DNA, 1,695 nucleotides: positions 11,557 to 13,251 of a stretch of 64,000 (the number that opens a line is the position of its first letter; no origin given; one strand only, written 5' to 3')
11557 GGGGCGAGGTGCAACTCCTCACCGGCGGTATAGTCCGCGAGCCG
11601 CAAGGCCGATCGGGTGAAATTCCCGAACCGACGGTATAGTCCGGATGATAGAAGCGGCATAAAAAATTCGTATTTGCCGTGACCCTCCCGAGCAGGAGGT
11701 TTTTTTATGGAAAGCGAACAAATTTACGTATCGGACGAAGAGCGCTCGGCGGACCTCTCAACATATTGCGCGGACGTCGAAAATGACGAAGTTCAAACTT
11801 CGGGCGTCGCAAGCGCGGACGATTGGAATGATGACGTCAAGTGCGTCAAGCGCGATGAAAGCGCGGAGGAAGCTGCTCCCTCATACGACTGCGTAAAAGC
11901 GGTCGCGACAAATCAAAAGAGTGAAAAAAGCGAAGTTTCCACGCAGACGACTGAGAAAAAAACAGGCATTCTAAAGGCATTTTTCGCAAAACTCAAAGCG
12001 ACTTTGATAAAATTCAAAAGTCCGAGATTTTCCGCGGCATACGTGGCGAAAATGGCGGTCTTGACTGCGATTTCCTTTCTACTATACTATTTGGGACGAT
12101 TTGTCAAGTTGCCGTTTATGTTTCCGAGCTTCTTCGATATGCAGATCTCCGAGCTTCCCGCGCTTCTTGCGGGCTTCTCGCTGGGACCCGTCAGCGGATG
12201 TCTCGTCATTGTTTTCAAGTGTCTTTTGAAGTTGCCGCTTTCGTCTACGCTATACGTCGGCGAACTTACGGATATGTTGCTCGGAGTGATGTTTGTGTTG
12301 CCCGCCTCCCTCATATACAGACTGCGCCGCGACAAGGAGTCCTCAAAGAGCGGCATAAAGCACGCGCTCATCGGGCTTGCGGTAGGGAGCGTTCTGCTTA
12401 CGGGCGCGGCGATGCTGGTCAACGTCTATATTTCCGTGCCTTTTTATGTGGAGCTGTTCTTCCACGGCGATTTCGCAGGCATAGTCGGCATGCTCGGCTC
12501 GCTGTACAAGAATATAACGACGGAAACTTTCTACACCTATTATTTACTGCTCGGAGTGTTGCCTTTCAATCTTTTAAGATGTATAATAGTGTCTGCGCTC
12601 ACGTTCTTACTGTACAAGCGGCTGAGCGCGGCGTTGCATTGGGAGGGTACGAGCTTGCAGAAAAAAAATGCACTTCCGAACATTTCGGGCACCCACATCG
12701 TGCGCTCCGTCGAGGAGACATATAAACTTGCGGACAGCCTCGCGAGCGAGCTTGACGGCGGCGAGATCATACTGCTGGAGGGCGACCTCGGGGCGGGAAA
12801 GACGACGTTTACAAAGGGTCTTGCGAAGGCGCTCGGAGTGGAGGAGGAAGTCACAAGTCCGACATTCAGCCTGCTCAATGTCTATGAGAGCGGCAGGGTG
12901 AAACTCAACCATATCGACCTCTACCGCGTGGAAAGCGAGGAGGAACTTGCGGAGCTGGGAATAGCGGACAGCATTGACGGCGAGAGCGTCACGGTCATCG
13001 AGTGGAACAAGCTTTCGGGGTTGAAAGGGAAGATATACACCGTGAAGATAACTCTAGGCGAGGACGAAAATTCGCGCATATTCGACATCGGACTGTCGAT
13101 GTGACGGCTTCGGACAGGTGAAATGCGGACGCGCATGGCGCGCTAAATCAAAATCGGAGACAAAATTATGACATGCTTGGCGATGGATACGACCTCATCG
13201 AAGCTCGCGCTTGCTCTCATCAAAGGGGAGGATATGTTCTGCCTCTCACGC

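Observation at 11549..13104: FMN riboswitch gating a single-ORF RibU::TsaE fusion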

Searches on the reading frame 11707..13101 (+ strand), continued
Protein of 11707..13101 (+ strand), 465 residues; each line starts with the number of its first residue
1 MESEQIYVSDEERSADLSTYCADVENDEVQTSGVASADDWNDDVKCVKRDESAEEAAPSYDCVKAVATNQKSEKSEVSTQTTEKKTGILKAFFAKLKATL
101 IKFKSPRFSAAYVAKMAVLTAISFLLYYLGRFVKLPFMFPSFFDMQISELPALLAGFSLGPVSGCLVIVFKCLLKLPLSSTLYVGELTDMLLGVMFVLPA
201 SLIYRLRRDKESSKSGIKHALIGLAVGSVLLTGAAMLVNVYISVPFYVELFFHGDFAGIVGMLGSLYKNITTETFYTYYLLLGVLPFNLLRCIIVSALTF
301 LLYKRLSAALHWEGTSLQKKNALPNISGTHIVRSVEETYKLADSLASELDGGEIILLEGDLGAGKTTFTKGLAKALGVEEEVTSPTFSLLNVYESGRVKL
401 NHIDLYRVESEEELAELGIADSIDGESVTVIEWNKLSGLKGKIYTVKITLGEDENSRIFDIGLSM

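Call 19: find_encoding_contigs(protein=P0009, flank=5000, max_places=1)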
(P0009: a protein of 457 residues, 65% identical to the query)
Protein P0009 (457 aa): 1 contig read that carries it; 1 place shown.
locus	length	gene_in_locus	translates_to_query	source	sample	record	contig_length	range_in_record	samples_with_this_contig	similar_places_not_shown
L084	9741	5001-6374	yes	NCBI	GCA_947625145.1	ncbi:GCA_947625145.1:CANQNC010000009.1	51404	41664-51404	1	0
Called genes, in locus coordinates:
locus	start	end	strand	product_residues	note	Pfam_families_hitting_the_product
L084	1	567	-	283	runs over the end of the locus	PF00106:adh_short, PF13561:adh_short_C2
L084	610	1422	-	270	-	-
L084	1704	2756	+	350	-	PF01467:CTP_transf_like (weak), PF01966:HD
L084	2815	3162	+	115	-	PF02410:RsfS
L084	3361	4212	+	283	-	PF02498:Bro-N (weak), PF02661:Fic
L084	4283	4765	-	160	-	-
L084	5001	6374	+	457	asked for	PF12822:ECF_trnsprt, PF02367:TsaE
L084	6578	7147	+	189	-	PF00814:TsaD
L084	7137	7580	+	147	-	PF00583:Acetyltransf_1, PF13420:Acetyltransf_4 (weak), PF13673:Acetyltransf_10, PF13508:Acetyltransf_7, PF08445:FR47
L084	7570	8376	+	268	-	PF00561:Abhydrolase_1, PF12146:Hydrolase_4, PF12697:Abhydrolase_6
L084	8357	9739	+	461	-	?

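Call 20: find_encoding_contigs(protein=P0004, flank=3000, max_places=1)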
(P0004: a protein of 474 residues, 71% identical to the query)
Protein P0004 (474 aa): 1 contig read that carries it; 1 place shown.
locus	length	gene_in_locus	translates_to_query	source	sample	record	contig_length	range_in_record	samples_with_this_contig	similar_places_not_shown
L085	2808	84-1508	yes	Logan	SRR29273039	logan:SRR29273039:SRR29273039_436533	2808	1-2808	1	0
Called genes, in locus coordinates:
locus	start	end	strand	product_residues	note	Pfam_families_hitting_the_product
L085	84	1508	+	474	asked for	PF12822:ECF_trnsprt, PF02367:TsaE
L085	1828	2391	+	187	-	PF00814:TsaD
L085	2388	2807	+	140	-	?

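Call 21: find_encoding_contigs(protein=P0008, flank=3000, max_places=1)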
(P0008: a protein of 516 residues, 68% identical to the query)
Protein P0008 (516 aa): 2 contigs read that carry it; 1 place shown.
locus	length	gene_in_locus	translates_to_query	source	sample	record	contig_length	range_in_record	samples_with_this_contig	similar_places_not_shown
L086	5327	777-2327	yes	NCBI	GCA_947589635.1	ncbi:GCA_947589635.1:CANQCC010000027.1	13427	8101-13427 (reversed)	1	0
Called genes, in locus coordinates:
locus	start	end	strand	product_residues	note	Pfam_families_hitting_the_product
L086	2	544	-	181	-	?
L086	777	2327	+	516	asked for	PF12822:ECF_trnsprt, PF02367:TsaE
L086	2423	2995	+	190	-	PF00814:TsaD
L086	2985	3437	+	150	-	PF00583:Acetyltransf_1, PF13673:Acetyltransf_10 (weak), PF13508:Acetyltransf_7, PF08445:FR47 (faint)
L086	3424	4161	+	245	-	PF00561:Abhydrolase_1, PF12146:Hydrolase_4, PF12697:Abhydrolase_6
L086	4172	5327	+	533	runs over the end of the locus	PF08245:Mur_ligase_M, PF02875:Mur_ligase_C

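Call 22: find_encoding_contigs(protein=P0010, flank=3000, max_places=1)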
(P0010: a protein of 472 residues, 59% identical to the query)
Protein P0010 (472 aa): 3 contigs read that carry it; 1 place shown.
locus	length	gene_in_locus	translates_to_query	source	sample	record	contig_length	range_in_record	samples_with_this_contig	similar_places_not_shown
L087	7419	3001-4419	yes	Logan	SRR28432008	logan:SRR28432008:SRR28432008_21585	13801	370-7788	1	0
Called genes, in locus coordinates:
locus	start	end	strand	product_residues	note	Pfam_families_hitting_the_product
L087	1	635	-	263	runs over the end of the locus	-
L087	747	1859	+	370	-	PF01467:CTP_transf_like, PF01966:HD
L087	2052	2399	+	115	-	PF02410:RsfS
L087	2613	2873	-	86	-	-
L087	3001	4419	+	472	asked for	PF12822:ECF_trnsprt, PF02367:TsaE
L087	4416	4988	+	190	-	PF00814:TsaD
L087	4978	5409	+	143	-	PF13673:Acetyltransf_10, PF13420:Acetyltransf_4 (weak), PF00583:Acetyltransf_1, PF13508:Acetyltransf_7, PF08445:FR47 (weak)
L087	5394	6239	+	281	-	PF06342:DUF1057 (weak), PF00561:Abhydrolase_1, PF12146:Hydrolase_4, PF12697:Abhydrolase_6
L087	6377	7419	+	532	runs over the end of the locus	PF08245:Mur_ligase_M, PF02875:Mur_ligase_C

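Call 23: find_encoding_contigs(protein=P0101, flank=3000, max_places=1)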
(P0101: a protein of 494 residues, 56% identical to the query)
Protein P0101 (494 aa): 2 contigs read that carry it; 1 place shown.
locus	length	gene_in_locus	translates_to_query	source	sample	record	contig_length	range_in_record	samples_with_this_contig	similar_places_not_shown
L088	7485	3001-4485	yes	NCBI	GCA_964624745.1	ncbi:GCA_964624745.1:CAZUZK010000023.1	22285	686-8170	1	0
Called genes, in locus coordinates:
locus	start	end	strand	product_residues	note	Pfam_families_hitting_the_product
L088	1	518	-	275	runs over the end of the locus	-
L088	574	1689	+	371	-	PF01467:CTP_transf_like, PF01966:HD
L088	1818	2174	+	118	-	PF02410:RsfS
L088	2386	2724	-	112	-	-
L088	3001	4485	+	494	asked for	PF12822:ECF_trnsprt, PF02367:TsaE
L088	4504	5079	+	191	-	PF00814:TsaD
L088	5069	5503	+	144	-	PF13527:Acetyltransf_9 (faint), PF13420:Acetyltransf_4 (weak), PF13673:Acetyltransf_10, PF00583:Acetyltransf_1, PF13508:Acetyltransf_7, PF08445:FR47 (weak)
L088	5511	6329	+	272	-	PF06342:DUF1057 (weak), PF00561:Abhydrolase_1, PF12146:Hydrolase_4, PF12697:Abhydrolase_6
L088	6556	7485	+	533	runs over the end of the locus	PF08245:Mur_ligase_M, PF02875:Mur_ligase_C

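Call 24: find_encoding_contigs(protein=P0118, flank=3000, max_places=1)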
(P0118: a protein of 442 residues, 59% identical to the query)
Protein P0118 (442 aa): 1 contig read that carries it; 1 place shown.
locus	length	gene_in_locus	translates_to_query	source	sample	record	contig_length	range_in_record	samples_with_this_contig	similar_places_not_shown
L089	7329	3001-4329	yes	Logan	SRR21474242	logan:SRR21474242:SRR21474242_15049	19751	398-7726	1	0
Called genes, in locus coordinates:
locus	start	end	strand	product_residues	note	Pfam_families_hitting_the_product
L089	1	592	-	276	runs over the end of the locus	-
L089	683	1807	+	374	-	PF01467:CTP_transf_like, PF01966:HD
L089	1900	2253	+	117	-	PF02410:RsfS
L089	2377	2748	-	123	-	-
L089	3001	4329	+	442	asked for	PF12822:ECF_trnsprt, PF02367:TsaE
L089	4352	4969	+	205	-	PF00814:TsaD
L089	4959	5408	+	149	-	PF13302:Acetyltransf_3 (weak), PF00583:Acetyltransf_1, PF13420:Acetyltransf_4, PF13508:Acetyltransf_7, PF13673:Acetyltransf_10, PF08445:FR47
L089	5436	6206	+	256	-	PF00561:Abhydrolase_1, PF12146:Hydrolase_4, PF12697:Abhydrolase_6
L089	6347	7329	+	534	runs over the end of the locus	PF08245:Mur_ligase_M, PF02875:Mur_ligase_C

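Call 25: find_encoding_contigs(protein=P0011, flank=3000, max_places=1)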
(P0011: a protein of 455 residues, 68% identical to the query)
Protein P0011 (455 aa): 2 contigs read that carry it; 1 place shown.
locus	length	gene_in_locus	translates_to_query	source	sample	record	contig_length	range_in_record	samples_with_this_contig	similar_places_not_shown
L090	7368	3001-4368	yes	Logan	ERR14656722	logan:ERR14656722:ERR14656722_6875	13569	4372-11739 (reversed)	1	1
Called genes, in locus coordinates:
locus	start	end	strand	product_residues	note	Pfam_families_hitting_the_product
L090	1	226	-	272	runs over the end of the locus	-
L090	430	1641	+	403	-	PF01467:CTP_transf_like, PF01966:HD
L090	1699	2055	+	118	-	PF02410:RsfS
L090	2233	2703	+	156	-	-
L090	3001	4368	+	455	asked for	PF12822:ECF_trnsprt, PF02367:TsaE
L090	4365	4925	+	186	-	PF00814:TsaD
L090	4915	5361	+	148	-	PF13673:Acetyltransf_10, PF00583:Acetyltransf_1, PF13420:Acetyltransf_4 (weak), PF13508:Acetyltransf_7, PF08445:FR47 (weak)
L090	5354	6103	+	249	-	PF00561:Abhydrolase_1, PF12146:Hydrolase_4, PF12697:Abhydrolase_6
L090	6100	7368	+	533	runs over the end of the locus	PF08245:Mur_ligase_M, PF02875:Mur_ligase_C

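Call 36: find_encoding_contigs(protein=P0105, flank=3000, max_places=1)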
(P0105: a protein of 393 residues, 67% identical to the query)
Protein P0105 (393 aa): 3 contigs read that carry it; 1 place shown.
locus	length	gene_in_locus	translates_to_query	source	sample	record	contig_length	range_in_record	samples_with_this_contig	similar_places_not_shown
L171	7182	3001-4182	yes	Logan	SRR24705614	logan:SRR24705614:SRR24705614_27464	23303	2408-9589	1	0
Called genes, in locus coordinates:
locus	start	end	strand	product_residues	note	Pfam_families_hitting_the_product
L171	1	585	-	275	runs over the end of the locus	-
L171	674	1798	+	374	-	PF01467:CTP_transf_like, PF01966:HD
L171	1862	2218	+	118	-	PF02410:RsfS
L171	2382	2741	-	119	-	-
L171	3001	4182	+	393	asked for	PF12822:ECF_trnsprt, PF02367:TsaE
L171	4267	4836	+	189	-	PF00814:TsaD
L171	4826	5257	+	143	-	PF13527:Acetyltransf_9 (weak), PF13673:Acetyltransf_10, PF00583:Acetyltransf_1, PF13508:Acetyltransf_7, PF08445:FR47 (weak)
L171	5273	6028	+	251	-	PF12146:Hydrolase_4, PF00561:Abhydrolase_1, PF12697:Abhydrolase_6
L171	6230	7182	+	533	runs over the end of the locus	PF08245:Mur_ligase_M, PF02875:Mur_ligase_C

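Call 37: find_encoding_contigs(protein=P0112, flank=3000, max_places=1)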
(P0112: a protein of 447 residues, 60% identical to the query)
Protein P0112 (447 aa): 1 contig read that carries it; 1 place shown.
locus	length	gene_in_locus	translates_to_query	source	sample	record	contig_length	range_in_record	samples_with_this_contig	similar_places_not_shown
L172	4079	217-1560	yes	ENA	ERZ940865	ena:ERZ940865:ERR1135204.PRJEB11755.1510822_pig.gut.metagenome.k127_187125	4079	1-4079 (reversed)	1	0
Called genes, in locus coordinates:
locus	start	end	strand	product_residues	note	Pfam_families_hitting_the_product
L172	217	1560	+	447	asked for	PF12822:ECF_trnsprt, PF02367:TsaE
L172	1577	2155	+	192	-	PF00814:TsaD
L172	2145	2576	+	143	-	PF13673:Acetyltransf_10, PF00583:Acetyltransf_1, PF13508:Acetyltransf_7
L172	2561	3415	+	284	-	PF12146:Hydrolase_4, PF00561:Abhydrolase_1, PF12697:Abhydrolase_6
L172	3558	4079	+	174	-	?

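Call 45: search_solved_structures(query=window:11707-13101:+, max_evalue=0.001)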
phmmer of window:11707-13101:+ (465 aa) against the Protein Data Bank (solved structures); distinct sequences matched with E-value up to 0.001: 10.
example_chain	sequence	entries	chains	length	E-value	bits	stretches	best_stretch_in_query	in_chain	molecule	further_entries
5mvr_A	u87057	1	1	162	6.7e-22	81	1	335-437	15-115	tRNA threonylcarbamoyladenosine biosynthesis protein TsaE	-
5np9_A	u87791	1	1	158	6.8e-22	81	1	335-437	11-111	tRNA threonylcarbamoyladenosine biosynthesis protein TsaE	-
6nak_D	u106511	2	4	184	1.8e-21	79.7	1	335-451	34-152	TsaE | ATPase YjeE, predicted to have essential role in cell wall biosynthesis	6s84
6n9a_E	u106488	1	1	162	2.3e-21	79.3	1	336-451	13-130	tRNA threonylcarbamoyladenosine biosynthesis protein TsaE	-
1htw_A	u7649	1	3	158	3.4e-16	62.2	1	353-436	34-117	HI0065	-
1fl9_A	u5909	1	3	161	3.6e-16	62.2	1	353-436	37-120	HYPOTHETICAL PROTEIN HI0065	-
3p5n_A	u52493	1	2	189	1.3e-14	57.1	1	116-308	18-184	Riboflavin uptake protein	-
9zw5_A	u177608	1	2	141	2.6e-13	52.7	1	351-437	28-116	tRNA threonylcarbamoyladenosine biosynthesis protein TsaE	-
5kc0_A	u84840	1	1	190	6.9e-10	41.5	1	125-252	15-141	Riboflavin transporter RibU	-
5kbw_A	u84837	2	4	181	4.9e-09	38.7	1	124-252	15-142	Riboflavin transporter RibU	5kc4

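Call 57: predict_structure(alignment_id=A1)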
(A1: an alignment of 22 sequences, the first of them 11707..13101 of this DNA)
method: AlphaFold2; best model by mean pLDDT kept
length: 465 residues; sequences in the alignment: 22
mean_pLDDT: 63.1   pTM: 0.36
mean pLDDT of the five models: 63.1, 59.7, 58.7, 57.4, 56.5
residues with pLDDT >= 90: 36; 70-90: 171; 50-70: 127; < 50: 131
segments of 3 or more residues with pLDDT < 50: 1-85, 102-108, 134-145, 177-182, 305-323
pLDDT, mean of each block of 10 residues (from residue 1): 32 34 30 27 30 32 30 31 50 62 49 54 59 47 49 56 63 55 57 65 62 69 77 78 78 82 79 82 74 67 50 39 68 90 88 88 86 87 70 80 81 72 81 77 89 86 85
secondary structure, 60 per line:
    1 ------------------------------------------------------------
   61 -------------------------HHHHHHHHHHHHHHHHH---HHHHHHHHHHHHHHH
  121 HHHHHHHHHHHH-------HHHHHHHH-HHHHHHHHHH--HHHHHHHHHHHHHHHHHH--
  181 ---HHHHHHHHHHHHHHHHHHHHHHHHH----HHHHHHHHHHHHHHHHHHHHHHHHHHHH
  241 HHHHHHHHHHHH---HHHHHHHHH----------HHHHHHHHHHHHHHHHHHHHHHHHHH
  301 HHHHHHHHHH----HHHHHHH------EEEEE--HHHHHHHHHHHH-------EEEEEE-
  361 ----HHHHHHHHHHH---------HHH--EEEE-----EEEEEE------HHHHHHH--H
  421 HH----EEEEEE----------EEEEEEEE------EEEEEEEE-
elements in order: H86-102 H106-132 H140-147 H149-158 H161-178 H184-208 H213-252 H256-264 H275-310 H315-321 E328-332 H335-346 E354-359 H365-375 E390-393 E399-404 H411-417 E427-432 E443-450 E457-464

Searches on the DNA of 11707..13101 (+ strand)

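Call 26: search_rna_families(sources=[L001, L002, L039, L083, L084, L085, L086, L087, L088, L089, L090, L003, L011, L004], threshold=gathering)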
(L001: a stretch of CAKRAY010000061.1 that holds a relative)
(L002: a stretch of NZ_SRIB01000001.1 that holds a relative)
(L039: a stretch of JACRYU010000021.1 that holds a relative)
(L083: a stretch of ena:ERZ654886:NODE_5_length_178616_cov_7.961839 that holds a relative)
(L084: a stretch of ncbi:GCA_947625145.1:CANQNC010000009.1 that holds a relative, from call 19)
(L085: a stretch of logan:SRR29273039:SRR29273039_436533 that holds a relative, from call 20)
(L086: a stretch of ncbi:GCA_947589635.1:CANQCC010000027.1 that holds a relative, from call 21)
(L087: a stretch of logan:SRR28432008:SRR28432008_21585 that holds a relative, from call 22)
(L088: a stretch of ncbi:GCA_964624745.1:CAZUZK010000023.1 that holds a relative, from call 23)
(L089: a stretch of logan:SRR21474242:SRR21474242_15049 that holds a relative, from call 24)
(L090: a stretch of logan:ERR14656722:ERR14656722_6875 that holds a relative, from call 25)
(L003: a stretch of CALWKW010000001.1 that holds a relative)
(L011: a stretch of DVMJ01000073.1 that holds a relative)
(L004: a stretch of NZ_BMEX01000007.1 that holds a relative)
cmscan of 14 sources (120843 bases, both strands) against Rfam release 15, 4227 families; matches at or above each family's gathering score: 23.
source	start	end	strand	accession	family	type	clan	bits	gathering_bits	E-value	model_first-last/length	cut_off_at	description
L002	5775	5888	+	RF00050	FMN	Cis-reg; riboswitch;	-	117.3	66.2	2e-26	1-138/138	no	FMN riboswitch aptamer (RFN element)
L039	978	1096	+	RF00050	FMN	Cis-reg; riboswitch;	-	116.5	66.2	3.3e-26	1-138/138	no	FMN riboswitch aptamer (RFN element)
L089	2831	2946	+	RF00050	FMN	Cis-reg; riboswitch;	-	116.4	66.2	3.4e-26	1-138/138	no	FMN riboswitch aptamer (RFN element)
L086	620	734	+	RF00050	FMN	Cis-reg; riboswitch;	-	113.9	66.2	1.7e-25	1-138/138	no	FMN riboswitch aptamer (RFN element)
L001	3664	3777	+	RF00050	FMN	Cis-reg; riboswitch;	-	110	66.2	1.9e-24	1-138/138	no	FMN riboswitch aptamer (RFN element)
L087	3043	3161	+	RF00050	FMN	Cis-reg; riboswitch;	-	105.2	66.2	4e-23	1-138/138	no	FMN riboswitch aptamer (RFN element)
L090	2831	2950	+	RF00050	FMN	Cis-reg; riboswitch;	-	104.8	66.2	5.1e-23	1-138/138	no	FMN riboswitch aptamer (RFN element)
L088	2802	2920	+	RF00050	FMN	Cis-reg; riboswitch;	-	102.1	66.2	2.7e-22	1-138/138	no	FMN riboswitch aptamer (RFN element)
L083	4787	4907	+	RF00050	FMN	Cis-reg; riboswitch;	-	99.5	66.2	1.4e-21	1-138/138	no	FMN riboswitch aptamer (RFN element)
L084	4835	4958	+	RF00050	FMN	Cis-reg; riboswitch;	-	95.7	66.2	1.6e-20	1-138/138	no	FMN riboswitch aptamer (RFN element)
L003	5750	5877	-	RF00050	FMN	Cis-reg; riboswitch;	-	93.7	66.2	5.2e-20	1-138/138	no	FMN riboswitch aptamer (RFN element)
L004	5818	5888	+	RF00005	tRNA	Gene; tRNA;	CL00001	77.9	29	4.1e-15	1-71/71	no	tRNA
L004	5283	5355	+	RF00005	tRNA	Gene; tRNA;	CL00001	73.8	29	5.4e-14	1-71/71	no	tRNA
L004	4583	4654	+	RF00005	tRNA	Gene; tRNA;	CL00001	71.8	29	1.9e-13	1-71/71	no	tRNA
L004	5720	5793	+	RF00005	tRNA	Gene; tRNA;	CL00001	67.3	29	3.3e-12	1-71/71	no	tRNA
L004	5199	5270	+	RF00005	tRNA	Gene; tRNA;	CL00001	66.4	29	5.9e-12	1-71/71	no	tRNA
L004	5107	5178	+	RF00005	tRNA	Gene; tRNA;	CL00001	65.1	29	1.4e-11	1-71/71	no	tRNA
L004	4773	4845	+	RF00005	tRNA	Gene; tRNA;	CL00001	65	29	1.4e-11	1-71/71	no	tRNA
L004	4919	4990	+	RF00005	tRNA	Gene; tRNA;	CL00001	64.6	29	1.8e-11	1-71/71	no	tRNA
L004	5019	5092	+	RF00005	tRNA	Gene; tRNA;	CL00001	64.6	29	1.8e-11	1-71/71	no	tRNA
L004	4664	4752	+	RF00005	tRNA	Gene; tRNA;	CL00001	55.9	29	4.4e-09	1-71/71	no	tRNA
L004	5513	5593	+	RF00005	tRNA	Gene; tRNA;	CL00001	54.4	29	1.2e-08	1-71/71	no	tRNA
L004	5617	5700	+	RF00005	tRNA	Gene; tRNA;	CL00001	46.8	29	1.4e-06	1-71/71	no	tRNA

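Call 46: search_rna_families(sources=[L115, L118, L119, L120, L121, L124, L125, L171, L172, L127, L128, L129, L091, L103, L109], threshold=gathering)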
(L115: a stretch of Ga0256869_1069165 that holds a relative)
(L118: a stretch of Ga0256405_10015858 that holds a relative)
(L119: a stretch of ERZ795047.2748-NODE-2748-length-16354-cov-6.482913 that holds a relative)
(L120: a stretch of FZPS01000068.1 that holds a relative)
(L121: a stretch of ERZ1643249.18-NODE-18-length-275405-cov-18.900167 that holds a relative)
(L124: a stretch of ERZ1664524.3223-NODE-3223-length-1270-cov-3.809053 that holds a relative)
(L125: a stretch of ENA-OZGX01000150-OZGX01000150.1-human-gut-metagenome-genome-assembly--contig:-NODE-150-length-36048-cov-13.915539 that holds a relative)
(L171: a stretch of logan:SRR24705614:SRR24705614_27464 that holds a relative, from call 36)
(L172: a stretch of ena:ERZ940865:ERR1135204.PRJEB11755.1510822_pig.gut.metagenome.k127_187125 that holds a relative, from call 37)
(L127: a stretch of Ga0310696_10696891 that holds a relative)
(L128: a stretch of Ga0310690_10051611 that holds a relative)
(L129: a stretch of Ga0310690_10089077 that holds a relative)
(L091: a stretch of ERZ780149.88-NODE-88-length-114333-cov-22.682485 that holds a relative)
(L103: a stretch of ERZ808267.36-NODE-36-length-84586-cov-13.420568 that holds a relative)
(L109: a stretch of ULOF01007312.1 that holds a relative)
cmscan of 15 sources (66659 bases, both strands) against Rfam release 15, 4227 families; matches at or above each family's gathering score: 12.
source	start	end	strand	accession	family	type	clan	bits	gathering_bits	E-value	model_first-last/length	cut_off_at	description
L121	2276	2394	+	RF00050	FMN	Cis-reg; riboswitch;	-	111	66.2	5.8e-25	1-138/138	no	FMN riboswitch aptamer (RFN element)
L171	2819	2937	+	RF00050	FMN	Cis-reg; riboswitch;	-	109.5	66.2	1.5e-24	1-138/138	no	FMN riboswitch aptamer (RFN element)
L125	2265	2383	+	RF00050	FMN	Cis-reg; riboswitch;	-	109.1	66.2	1.9e-24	1-138/138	no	FMN riboswitch aptamer (RFN element)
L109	2227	2345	+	RF00050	FMN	Cis-reg; riboswitch;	-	106.8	66.2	8e-24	1-138/138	no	FMN riboswitch aptamer (RFN element)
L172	85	203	+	RF00050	FMN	Cis-reg; riboswitch;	-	105.6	66.2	1.6e-23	1-138/138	no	FMN riboswitch aptamer (RFN element)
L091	2232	2350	+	RF00050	FMN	Cis-reg; riboswitch;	-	104.1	66.2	4.3e-23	1-138/138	no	FMN riboswitch aptamer (RFN element)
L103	2239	2359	+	RF00050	FMN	Cis-reg; riboswitch;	-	102.7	66.2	1e-22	1-138/138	no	FMN riboswitch aptamer (RFN element)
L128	194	310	+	RF00050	FMN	Cis-reg; riboswitch;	-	96.4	66.2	5.6e-21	1-138/138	no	FMN riboswitch aptamer (RFN element)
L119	467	584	+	RF00050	FMN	Cis-reg; riboswitch;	-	96.1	66.2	6.5e-21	1-138/138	no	FMN riboswitch aptamer (RFN element)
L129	1286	1400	+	RF00050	FMN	Cis-reg; riboswitch;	-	92.6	66.2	6e-20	1-138/138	no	FMN riboswitch aptamer (RFN element)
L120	1162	1287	+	RF00050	FMN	Cis-reg; riboswitch;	-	86.3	66.2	3e-18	1-138/138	no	FMN riboswitch aptamer (RFN element)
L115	1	97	+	RF00050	FMN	Cis-reg; riboswitch;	-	76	66.2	1.9e-15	20-138/138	5'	FMN riboswitch aptamer (RFN element)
